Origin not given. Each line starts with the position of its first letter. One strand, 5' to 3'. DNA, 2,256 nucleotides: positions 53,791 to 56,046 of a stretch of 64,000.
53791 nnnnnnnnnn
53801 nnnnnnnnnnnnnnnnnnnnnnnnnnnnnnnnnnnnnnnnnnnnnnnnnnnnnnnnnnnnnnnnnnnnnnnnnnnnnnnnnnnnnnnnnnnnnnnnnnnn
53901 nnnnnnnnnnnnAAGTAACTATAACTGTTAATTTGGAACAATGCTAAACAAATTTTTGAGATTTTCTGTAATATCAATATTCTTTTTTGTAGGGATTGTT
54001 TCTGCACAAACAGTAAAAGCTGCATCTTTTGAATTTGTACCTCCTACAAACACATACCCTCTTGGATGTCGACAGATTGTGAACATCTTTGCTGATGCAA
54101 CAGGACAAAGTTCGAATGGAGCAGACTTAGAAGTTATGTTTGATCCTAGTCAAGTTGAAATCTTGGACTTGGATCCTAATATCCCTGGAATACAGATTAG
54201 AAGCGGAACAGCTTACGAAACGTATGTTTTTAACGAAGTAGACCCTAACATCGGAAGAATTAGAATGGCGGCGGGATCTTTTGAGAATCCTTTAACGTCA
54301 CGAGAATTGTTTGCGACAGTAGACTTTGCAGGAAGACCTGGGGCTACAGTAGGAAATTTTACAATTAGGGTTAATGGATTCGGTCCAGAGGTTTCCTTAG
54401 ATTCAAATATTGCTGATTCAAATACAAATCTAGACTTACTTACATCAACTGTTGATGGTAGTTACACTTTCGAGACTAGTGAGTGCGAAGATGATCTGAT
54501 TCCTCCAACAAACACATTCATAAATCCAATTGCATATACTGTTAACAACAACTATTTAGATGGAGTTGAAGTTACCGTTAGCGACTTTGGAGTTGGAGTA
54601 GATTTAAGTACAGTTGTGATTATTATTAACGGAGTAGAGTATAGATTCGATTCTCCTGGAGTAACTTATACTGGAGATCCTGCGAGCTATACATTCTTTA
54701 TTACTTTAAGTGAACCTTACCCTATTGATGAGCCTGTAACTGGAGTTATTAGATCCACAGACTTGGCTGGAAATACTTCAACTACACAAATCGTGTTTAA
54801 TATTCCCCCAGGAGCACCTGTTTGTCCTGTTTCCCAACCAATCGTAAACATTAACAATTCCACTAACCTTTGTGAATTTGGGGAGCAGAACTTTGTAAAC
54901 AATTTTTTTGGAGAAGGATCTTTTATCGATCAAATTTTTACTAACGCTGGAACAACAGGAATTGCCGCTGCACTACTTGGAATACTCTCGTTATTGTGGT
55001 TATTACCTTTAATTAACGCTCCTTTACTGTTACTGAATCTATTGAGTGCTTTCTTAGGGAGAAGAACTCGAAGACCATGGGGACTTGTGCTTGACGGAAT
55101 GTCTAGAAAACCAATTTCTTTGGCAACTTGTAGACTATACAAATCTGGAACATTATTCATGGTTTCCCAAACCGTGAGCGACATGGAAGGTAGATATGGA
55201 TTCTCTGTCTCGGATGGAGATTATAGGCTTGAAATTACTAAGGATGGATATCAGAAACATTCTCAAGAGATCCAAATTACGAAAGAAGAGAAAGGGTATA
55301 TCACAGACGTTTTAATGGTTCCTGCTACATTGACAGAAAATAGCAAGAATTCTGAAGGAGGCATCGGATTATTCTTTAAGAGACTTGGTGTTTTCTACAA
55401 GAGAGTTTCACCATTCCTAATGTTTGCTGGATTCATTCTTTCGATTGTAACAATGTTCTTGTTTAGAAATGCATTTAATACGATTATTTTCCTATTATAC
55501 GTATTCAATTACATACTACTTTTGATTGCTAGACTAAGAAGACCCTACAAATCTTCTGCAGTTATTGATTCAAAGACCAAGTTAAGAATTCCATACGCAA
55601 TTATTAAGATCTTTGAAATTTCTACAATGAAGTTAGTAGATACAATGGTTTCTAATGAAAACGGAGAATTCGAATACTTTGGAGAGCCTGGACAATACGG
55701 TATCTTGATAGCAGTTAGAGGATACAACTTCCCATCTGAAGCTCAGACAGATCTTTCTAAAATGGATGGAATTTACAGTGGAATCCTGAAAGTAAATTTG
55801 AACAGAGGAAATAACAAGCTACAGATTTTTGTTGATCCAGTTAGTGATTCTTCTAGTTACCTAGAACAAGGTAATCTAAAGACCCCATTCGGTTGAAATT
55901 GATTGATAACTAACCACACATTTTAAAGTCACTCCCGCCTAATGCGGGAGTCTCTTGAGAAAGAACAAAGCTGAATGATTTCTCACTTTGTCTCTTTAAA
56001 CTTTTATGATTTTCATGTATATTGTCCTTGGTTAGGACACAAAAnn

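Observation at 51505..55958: An adjacent dockerin-bearing secreted protein and a membrane-anchored cohesin-like scaffold next to an M23 peptidase may form a minimal surface-assembly system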

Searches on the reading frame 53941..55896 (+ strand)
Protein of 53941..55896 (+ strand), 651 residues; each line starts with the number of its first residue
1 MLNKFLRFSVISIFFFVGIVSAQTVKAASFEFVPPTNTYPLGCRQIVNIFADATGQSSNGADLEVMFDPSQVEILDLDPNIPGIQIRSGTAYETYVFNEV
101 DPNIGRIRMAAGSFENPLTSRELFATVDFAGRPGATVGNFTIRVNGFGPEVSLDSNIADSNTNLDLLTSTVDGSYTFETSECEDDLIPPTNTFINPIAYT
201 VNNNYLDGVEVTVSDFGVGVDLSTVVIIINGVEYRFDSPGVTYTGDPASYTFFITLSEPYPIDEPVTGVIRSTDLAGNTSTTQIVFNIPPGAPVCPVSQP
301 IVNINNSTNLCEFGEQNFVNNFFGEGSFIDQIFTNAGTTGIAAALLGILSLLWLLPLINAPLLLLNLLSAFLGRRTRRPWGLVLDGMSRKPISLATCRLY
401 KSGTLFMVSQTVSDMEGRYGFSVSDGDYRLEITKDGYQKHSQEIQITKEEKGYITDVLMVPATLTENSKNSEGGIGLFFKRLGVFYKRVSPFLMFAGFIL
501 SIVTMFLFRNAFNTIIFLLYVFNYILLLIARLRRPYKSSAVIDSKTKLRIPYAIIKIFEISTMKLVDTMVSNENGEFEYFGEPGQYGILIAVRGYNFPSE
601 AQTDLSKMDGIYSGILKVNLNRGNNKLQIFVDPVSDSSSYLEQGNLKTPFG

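Call 3: search_protein_families(library=pfam, proteins=[window:53941-55896:+], max_evalue=1)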
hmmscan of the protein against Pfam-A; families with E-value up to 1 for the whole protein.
window:53941-55896:+ (651 aa): 6 families
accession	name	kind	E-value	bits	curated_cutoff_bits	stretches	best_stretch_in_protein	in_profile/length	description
PF13620.12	CarboxypepD_reg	-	3.4e-11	43.8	32.3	1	381-451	4-74/82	Carboxypeptidase regulatory-like domain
PF13715.12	CarbopepD_reg_2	-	2.8e-08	34.1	32.2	1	381-452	3-70/88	CarboxypepD_reg-like domain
PF08400.16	phage_tail_N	-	9.1e-05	22.9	26.6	1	389-458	19-90/134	Prophage tail fibre N-terminal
PF17210.9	SdrD_B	-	0.00031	21.4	29.7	1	390-441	22-74/112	SdrD B-like domain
PF17802.7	SpaA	-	0.00056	20.5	23.1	1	388-453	12-81/91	Prealbumin-like fold domain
PF08308.17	PEGA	-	0.019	15.3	20.8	1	423-452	32-61/71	PEGA domain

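Call 4: search_protein_families(library=ncbifam, proteins=[window:53941-55896:+], max_evalue=1)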
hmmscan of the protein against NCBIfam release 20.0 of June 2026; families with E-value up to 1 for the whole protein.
window:53941-55896:+ (651 aa): 0 families

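Call 5: find_homologous_proteins(query=window:53941-55896:+)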
Query window:53941-55896:+ (651 aa): 17 proteins with E <= 0.001 among 8000 candidates.
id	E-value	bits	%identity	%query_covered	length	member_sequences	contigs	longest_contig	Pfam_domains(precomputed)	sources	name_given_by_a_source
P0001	0.0e+0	1452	100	100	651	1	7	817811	PF13715.13,PF13620.13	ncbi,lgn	-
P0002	0.0e+0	1192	81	100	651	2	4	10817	PF13715.13,PF13620.13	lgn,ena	-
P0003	8.6e-216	737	51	100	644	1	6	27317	PF13715.13,PF13620.13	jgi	jgi:hypothetical protein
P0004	2.4e-214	732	51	100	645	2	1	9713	PF13715.13,PF13620.13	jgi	jgi:hypothetical protein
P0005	5.3e-211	721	51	99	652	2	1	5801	-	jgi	jgi:hypothetical protein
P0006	2.5e-180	619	46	100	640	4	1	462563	PF13715.13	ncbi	-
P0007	1.6e-148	514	35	72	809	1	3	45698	PF13715.13,PF13205.13,PF13620.13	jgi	jgi:hypothetical protein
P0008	1.4e-144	501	41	97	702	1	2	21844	PF13715.13,PF13620.13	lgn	-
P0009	2.0e-134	468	39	100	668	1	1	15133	PF13715.13,PF13620.13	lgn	-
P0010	5.3e-130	453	34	72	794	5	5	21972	PF13715.13,PF13620.13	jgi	jgi:hypothetical protein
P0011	6.6e-121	423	35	79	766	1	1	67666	PF13205.13,PF13620.13,PF22904.4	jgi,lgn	-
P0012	3.2e-118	414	31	75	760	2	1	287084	PF17957.8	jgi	jgi:hypothetical protein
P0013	2.3e-114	401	32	70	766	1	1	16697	PF13715.13,PF13620.13,PF22904.4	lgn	-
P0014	7.2e-91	324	38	44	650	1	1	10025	PF13715.13,PF13205.13,PF13620.13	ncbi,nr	ncbi:carboxypeptidase regulatory-like domain-containing protein, partial [Candidatus Dojkabacteria b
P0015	9.6e-71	257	46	45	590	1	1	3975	-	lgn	-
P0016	5.2e-66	242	32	80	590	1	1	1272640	-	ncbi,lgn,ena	-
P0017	6.3e-7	47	23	34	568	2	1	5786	PF13620.13,PF17210.10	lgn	-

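Call 6: search_solved_structures(query=window:53941-55896:+, max_evalue=10, show_alignments=3)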
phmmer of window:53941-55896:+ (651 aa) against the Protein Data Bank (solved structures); distinct sequences matched with E-value up to 10: 0.

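Call 18: find_encoding_contigs(protein=P0006, flank=6000, max_places=2)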
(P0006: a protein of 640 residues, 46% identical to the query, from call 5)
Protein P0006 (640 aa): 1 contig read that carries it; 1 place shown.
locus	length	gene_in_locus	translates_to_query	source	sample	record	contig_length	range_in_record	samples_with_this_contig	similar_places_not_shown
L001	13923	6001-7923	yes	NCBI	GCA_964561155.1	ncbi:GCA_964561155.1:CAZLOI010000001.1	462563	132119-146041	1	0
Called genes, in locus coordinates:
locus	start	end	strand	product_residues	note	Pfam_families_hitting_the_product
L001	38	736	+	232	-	PF05175:MTS (faint), PF13489:Methyltransf_23, PF03291:mRNA_G-N7_MeTrfase, PF13847:Methyltransf_31, PF08241:Methyltransf_11, PF08242:Methyltransf_12, PF13649:Methyltransf_25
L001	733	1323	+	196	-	-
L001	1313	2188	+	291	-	PF26549:Tricorn_N (faint)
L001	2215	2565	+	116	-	-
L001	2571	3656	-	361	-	PF01300:Sua5_yciO_yrdC, PF02367:TsaE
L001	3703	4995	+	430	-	PF01551:Peptidase_M23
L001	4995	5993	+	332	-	-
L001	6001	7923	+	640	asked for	PF13715:CarbopepD_reg_2 (faint)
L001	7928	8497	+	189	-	PF01923:Cob_adeno_trans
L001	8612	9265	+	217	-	-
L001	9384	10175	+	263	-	PF01978:TrmB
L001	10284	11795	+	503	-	PF00009:GTP_EFTU, PF01926:MMR_HSR1, PF22042:EF-G_D2 (weak), PF11987:IF-2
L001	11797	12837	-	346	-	-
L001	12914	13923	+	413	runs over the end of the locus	PF03952:Enolase_N, PF00113:Enolase_C, PF13378:MR_MLE_C (weak)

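Call 19: find_encoding_contigs(protein=P0009, flank=6000, max_places=2)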
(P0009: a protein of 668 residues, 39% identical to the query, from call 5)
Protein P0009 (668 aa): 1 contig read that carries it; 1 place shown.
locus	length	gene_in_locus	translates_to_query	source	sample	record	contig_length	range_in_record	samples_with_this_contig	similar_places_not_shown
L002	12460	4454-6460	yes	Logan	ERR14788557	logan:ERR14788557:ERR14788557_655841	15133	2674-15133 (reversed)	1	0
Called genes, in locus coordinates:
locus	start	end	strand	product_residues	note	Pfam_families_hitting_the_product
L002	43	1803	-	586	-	PF07973:tRNA_SAD, PF00587:tRNA-synt_2b, PF03129:HGTP_anticodon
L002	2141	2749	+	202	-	-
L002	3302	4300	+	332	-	-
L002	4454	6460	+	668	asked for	PF13715:CarbopepD_reg_2 (faint), PF13620:CarboxypepD_reg (weak)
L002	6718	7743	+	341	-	-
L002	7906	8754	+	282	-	PF01978:TrmB, PF09339:HTH_IclR (weak)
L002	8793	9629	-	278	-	PF10294:Methyltransf_16, PF05175:MTS, PF03602:Cons_hypoth95, PF06325:PrmA, PF13847:Methyltransf_31, PF08242:Methyltransf_12 (faint), PF13649:Methyltransf_25 (weak)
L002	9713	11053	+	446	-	PF13439:Glyco_transf_4, PF00534:Glycos_transf_1, PF13692:Glyco_trans_1_4, PF13524:Glyco_trans_1_2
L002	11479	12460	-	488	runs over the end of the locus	PF00005:ABC_tran, PF13304:AAA_21 (faint)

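Call 21: find_encoding_contigs(protein=P0012, flank=6000, max_places=1)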
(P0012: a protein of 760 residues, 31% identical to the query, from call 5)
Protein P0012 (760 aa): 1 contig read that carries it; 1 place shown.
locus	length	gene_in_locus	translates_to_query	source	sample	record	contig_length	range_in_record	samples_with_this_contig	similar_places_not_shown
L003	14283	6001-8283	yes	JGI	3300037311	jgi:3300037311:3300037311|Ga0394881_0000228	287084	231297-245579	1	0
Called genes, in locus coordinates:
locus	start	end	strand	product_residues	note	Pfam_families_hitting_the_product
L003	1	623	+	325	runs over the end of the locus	-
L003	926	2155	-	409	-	PF07690:MFS_1 (weak)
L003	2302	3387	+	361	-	PF00365:PFK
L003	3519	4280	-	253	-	PF02683:DsbD_TM, PF13386:DsbD_2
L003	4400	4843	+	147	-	PF00254:FKBP_C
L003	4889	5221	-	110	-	-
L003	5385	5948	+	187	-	-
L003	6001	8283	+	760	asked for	PF17957:Big_7 (faint)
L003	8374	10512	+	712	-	PF00009:GTP_EFTU, PF22042:EF-G_D2, PF03144:GTP_EFTU_D2, PF14492:EFG_III, PF03764:EFG_IV, PF00679:EFG_C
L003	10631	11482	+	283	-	PF05575:V_cholerae_RfbT (weak), PF02475:TRM5-TYW2_MTfase, PF12847:Methyltransf_18 (faint), PF05050:Methyltransf_21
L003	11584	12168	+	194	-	-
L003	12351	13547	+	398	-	PF00009:GTP_EFTU, PF03144:GTP_EFTU_D2, PF03143:GTP_EFTU_D3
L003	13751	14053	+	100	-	PF00338:Ribosomal_S10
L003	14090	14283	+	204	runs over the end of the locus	PF00297:Ribosomal_L3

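Call 22: find_encoding_contigs(protein=P0016, flank=6000, max_places=1)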
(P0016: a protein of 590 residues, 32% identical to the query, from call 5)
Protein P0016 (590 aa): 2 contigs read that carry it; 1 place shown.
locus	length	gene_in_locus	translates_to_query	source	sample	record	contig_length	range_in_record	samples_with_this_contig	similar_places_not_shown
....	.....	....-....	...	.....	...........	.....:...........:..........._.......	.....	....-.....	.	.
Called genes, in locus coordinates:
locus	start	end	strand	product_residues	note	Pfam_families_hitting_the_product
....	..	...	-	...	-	-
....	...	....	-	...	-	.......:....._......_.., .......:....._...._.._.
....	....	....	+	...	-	-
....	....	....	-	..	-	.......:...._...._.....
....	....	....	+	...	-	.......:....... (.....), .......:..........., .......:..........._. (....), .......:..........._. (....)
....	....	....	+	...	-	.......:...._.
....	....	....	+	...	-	-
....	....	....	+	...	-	-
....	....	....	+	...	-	-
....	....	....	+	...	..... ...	-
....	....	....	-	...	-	-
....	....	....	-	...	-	-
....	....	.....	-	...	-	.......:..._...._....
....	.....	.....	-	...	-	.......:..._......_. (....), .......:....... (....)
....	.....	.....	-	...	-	-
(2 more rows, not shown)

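Call 55: find_encoding_contigs(protein=P0001, flank=1000, max_places=3)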
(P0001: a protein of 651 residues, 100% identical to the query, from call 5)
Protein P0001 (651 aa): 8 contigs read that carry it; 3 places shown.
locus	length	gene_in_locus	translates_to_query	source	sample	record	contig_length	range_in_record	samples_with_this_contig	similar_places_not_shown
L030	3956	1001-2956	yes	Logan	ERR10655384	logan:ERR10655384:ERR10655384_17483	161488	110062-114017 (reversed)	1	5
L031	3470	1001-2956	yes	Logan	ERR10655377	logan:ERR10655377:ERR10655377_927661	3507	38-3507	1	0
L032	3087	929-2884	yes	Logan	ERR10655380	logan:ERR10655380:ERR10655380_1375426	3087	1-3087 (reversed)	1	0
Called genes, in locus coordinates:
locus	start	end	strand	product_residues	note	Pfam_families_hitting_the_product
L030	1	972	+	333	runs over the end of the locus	-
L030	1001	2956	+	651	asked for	PF13715:CarbopepD_reg_2 (faint), PF13620:CarboxypepD_reg (weak)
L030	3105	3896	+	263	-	PF01978:TrmB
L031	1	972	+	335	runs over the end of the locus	?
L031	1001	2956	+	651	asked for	PF13715:CarbopepD_reg_2 (faint), PF13620:CarboxypepD_reg (weak)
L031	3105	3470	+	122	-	?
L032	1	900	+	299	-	?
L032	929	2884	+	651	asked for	PF13715:CarbopepD_reg_2 (faint), PF13620:CarboxypepD_reg (weak)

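Call 64: search_protein_families(library=pfam, alignment_id=A1, max_evalue=0.01)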
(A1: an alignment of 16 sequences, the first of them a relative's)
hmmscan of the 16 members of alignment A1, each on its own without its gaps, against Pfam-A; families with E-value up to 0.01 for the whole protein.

A. member 1, P0001 (651 aa): 5 families
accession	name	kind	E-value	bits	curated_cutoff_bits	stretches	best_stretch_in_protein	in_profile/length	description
PF13620.12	CarboxypepD_reg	-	3.4e-11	43.8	32.3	1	381-451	4-74/82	Carboxypeptidase regulatory-like domain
PF13715.12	CarbopepD_reg_2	-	2.8e-08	34.1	32.2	1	381-452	3-70/88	CarboxypepD_reg-like domain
PF08400.16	phage_tail_N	-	9.1e-05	22.9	26.6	0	389-458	19-90/134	Prophage tail fibre N-terminal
PF17210.9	SdrD_B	-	0.00031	21.4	29.7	0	390-441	22-74/112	SdrD B-like domain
PF17802.7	SpaA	-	0.00056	20.5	23.1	0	388-453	12-81/91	Prealbumin-like fold domain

B. families by the number of members that match (of 16 scanned): 17 families
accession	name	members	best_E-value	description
PF13620.12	CarboxypepD_reg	12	1.1e-17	Carboxypeptidase regulatory-like domain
PF13715.12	CarbopepD_reg_2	11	1.2e-12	CarboxypepD_reg-like domain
PF13205.12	Big_5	8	4.4e-08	Bacterial Ig-like domain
PF17210.9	SdrD_B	6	0.00023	SdrD B-like domain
PF08308.17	PEGA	6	0.00062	PEGA domain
PF17802.7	SpaA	5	3.5e-08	Prealbumin-like fold domain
PF08400.16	phage_tail_N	3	9.1e-05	Prophage tail fibre N-terminal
PF07210.18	DUF1416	2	3.2e-05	Protein of unknown function (DUF1416)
PF23194.1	NOMO_5th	2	0.00058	NOMO fifth transthyretin-like domain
PF17957.7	Big_7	1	1.2e-05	Bacterial Ig domain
PF17830.6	STI1-HOP_DP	1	0.00027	STI1/HOP, DP domain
PF14264.12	Glucos_trans_II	1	0.00075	Glucosyl transferase GtrII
PF06427.17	UDP-g_GGTase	1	0.0033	UDP-glucose:Glycoprotein Glucosyltransferase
PF23193.1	NOMO_3rd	1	0.004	NOMO third transthyretin-like domain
PF00963.24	Cohesin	1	0.0042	Cohesin domain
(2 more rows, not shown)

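Call 78: list_cluster_members(proteins=[P0001, P0018, P0016, P0062])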
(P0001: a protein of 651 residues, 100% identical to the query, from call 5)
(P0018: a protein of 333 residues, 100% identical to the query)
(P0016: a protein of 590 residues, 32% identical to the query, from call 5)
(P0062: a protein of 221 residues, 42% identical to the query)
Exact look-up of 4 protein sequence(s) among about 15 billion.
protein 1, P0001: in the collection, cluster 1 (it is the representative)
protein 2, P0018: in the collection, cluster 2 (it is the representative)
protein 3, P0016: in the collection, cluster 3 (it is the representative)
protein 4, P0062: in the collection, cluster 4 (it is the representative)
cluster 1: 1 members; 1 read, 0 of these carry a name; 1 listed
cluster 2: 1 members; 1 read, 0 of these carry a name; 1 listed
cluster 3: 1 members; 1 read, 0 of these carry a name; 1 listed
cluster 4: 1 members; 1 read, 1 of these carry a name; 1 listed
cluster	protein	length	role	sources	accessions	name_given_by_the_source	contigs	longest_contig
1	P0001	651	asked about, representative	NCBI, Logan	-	-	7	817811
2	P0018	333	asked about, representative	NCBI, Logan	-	-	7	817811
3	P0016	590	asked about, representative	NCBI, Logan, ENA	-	-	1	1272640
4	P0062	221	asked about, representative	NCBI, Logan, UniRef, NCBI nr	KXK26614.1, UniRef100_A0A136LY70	MAG: hypothetical protein TR69_WS6001000621 [candidate division WS6 bacterium OLB20] | Uncharacterized protein n=1 Tax=candidate division WS6 bacterium OLB20 TaxID=1617426 ...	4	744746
